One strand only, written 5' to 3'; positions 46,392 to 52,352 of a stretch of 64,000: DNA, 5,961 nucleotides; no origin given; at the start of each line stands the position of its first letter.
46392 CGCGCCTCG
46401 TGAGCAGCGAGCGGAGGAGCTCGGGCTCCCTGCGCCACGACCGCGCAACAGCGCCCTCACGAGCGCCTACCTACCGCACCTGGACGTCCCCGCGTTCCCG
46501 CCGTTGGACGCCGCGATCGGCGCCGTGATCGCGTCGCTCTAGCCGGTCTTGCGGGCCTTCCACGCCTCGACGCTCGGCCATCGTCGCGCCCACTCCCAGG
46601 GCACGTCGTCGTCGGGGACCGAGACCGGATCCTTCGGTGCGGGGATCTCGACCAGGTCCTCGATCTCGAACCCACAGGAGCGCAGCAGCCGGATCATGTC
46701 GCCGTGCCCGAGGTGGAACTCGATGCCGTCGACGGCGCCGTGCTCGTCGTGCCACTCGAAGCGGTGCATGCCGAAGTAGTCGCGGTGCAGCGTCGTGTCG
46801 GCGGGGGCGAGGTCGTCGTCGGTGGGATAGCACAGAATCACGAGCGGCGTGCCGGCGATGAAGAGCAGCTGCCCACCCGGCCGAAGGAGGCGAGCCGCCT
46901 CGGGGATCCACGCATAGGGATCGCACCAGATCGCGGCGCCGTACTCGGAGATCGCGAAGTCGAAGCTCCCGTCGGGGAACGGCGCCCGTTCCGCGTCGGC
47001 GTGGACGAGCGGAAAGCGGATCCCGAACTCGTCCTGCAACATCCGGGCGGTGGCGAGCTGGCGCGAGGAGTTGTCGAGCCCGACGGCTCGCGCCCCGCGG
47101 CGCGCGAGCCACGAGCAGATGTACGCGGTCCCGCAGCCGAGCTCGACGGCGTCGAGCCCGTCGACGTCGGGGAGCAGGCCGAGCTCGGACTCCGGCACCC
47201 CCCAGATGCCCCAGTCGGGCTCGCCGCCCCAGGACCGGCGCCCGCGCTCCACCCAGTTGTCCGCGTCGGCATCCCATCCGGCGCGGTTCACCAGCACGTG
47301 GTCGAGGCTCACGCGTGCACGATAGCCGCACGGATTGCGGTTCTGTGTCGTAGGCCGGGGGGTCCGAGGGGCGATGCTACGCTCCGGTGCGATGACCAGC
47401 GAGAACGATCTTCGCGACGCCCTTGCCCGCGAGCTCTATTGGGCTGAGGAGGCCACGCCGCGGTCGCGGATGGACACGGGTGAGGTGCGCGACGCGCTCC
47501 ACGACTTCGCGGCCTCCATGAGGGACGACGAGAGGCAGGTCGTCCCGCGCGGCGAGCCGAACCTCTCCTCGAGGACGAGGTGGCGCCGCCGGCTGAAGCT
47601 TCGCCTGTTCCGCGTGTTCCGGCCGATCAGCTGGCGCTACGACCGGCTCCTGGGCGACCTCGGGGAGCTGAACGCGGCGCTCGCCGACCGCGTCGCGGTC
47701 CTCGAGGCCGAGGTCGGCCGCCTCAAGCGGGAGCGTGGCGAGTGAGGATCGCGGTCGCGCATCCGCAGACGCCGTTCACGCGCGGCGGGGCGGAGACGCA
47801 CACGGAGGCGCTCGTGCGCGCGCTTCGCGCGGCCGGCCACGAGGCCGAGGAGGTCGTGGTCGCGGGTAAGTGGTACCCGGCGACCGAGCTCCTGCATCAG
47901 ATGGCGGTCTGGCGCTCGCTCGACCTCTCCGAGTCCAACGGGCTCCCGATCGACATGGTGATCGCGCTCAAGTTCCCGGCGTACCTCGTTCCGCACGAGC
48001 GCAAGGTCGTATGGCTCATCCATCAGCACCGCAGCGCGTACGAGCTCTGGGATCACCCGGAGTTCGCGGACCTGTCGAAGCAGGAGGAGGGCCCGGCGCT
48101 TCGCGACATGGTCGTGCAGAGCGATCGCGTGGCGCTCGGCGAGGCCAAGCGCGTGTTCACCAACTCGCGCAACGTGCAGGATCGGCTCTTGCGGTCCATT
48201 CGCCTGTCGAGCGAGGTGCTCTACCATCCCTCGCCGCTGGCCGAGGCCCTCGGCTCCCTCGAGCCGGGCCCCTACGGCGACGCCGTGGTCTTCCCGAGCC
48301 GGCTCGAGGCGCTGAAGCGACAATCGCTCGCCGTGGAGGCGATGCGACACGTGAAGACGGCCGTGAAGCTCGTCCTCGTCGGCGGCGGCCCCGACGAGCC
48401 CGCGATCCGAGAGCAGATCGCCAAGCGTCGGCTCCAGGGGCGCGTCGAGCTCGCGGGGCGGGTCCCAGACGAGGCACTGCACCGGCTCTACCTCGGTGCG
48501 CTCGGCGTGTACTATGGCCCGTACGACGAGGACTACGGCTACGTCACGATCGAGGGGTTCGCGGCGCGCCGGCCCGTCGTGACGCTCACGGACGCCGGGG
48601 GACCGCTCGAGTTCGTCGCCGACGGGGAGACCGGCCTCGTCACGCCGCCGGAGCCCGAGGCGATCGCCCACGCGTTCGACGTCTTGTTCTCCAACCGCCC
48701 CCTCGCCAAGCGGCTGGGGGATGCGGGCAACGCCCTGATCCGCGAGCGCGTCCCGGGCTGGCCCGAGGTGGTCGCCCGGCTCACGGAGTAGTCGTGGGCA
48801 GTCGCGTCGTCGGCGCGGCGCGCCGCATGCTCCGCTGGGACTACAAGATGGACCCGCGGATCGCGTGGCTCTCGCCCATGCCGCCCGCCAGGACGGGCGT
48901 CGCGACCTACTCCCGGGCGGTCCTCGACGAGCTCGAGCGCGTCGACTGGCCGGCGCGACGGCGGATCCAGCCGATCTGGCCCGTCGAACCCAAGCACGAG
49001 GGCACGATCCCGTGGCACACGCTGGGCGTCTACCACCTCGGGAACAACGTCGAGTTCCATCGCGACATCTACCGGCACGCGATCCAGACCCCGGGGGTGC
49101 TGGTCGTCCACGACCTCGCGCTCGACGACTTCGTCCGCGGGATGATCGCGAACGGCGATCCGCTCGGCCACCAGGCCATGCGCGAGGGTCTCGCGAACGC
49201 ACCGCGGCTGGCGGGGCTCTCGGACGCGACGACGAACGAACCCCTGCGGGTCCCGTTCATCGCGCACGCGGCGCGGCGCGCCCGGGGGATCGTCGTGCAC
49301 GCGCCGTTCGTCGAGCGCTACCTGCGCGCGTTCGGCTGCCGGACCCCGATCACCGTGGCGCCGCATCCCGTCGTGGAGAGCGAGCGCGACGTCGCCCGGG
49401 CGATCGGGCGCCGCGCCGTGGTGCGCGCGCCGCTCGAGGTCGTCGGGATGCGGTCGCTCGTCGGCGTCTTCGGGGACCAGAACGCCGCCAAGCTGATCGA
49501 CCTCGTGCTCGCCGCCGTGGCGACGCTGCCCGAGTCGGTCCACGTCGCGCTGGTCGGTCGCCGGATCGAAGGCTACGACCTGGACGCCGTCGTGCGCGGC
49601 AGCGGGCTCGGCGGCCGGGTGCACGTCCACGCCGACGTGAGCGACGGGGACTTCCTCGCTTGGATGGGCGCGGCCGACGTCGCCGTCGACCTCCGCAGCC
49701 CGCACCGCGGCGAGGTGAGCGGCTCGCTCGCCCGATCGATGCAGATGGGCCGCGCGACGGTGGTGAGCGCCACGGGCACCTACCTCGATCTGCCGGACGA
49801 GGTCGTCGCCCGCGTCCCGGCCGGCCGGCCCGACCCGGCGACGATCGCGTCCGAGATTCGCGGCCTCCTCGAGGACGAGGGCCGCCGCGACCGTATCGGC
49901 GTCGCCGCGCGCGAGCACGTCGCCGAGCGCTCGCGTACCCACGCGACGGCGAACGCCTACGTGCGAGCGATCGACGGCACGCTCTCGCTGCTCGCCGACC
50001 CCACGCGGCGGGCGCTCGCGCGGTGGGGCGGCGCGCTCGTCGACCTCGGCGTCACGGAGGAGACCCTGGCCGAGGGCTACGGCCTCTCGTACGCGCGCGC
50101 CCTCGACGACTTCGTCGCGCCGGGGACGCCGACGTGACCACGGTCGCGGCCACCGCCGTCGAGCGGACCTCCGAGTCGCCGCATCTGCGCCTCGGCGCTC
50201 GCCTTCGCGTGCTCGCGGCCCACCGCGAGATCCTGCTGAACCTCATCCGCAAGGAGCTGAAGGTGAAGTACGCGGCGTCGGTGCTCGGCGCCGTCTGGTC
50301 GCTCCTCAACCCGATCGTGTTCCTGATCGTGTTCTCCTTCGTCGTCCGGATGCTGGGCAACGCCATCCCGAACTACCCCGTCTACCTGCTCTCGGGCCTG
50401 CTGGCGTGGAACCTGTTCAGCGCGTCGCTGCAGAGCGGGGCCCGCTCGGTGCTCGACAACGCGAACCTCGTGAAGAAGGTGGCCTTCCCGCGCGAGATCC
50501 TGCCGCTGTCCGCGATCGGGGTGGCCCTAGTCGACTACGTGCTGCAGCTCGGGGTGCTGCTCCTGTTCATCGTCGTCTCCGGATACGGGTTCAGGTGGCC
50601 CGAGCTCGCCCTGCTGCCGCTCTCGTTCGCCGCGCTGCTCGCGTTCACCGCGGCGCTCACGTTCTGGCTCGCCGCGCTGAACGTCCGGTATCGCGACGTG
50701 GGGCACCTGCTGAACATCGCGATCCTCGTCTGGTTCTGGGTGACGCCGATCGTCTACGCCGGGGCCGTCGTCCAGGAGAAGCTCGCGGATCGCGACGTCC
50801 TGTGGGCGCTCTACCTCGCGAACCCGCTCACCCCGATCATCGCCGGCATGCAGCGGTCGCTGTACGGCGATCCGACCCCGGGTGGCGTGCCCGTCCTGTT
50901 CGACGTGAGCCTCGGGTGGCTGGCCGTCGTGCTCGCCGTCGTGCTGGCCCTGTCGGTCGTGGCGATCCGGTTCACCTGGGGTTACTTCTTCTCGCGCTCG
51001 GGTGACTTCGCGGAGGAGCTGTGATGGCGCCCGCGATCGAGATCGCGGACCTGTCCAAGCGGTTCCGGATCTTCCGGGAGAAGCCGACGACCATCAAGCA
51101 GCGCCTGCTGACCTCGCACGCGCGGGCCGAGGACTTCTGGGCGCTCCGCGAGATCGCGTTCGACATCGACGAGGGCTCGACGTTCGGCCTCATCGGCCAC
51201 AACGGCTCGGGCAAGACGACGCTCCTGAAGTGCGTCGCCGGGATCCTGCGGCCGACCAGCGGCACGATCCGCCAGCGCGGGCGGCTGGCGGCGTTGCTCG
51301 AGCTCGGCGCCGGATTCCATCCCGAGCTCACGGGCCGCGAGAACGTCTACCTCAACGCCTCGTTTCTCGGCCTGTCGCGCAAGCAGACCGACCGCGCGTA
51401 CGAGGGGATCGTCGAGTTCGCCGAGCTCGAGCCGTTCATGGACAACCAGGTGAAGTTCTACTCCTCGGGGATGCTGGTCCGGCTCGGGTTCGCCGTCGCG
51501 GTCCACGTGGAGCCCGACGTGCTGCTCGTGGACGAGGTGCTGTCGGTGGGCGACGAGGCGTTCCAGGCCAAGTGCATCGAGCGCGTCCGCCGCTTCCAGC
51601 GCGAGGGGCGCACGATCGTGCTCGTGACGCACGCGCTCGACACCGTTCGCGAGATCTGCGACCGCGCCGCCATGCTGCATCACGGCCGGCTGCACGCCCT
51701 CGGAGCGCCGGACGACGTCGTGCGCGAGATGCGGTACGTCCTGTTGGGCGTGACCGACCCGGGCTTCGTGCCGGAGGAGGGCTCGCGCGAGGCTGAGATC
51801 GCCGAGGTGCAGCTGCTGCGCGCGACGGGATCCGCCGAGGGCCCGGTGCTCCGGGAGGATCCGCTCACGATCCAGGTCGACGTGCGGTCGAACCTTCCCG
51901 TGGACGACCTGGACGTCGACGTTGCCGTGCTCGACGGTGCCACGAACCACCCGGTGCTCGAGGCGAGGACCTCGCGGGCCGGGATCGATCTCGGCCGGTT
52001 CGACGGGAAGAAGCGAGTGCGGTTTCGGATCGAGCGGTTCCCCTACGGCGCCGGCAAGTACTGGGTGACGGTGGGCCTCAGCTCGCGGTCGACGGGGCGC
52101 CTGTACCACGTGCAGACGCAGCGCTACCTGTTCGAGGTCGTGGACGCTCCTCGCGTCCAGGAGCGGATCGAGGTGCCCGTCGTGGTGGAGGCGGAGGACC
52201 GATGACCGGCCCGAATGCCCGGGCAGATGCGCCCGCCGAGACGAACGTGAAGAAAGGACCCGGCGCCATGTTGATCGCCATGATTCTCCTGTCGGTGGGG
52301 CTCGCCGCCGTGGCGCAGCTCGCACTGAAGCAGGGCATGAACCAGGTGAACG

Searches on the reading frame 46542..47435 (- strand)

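Call 55: search_protein_families(library=pfam, proteins=[window:46542-47435:-], max_evalue=0.0001)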
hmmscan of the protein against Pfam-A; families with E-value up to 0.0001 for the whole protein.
window:46542-47435:- (298 aa): 6 families
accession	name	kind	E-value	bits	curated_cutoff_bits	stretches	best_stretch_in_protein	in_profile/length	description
PF08241.18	Methyltransf_11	-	1.2e-20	74.3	21.2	1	98-192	2-95/95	Methyltransferase domain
PF13649.12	Methyltransf_25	-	7.7e-18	65.4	27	1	97-188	2-97/97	Methyltransferase domain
PF13847.12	Methyltransf_31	-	6.4e-11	42.6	27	1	92-192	3-109/145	Methyltransferase domain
PF13489.12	Methyltransf_23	-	9.7e-09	35.6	27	1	93-192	23-116/164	Methyltransferase domain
PF08242.18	Methyltransf_12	-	5.8e-08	33.8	30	1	97-190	1-98/98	Methyltransferase domain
PF01209.24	Ubie_methyltran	-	1.4e-06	28.3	20.1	1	92-193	47-152/233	ubiE/COQ5 methyltransferase family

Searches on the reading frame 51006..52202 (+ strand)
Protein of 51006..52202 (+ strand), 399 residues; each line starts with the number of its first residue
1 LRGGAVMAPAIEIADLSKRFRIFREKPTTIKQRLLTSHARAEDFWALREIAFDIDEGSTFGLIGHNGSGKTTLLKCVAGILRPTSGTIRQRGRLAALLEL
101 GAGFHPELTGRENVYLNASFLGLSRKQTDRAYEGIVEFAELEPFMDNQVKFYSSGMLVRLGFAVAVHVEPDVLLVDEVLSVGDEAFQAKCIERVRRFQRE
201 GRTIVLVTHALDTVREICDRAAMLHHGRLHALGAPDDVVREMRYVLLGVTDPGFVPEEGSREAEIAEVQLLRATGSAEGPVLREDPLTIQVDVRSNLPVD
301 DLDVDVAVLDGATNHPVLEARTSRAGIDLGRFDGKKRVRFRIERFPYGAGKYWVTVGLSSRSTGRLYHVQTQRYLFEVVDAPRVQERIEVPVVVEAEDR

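Call 55: search_protein_families(library=pfam, proteins=[window:51006-52202:+], max_evalue=0.0001)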
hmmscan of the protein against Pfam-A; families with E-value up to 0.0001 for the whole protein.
window:51006-52202:+ (399 aa): 3 families
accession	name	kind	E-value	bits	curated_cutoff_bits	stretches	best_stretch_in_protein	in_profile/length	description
PF00005.33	ABC_tran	-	4e-20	73.2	25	1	47-178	1-135/137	ABC transporter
PF14524.12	Wzt_C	-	4.5e-11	43.3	30.4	1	257-380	4-131/143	Wzt C-terminal domain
PF13304.12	AAA_21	-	8.5e-06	26.5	27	0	61-94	3-49/304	AAA domain, putative AbiEii toxin, Type IV TA system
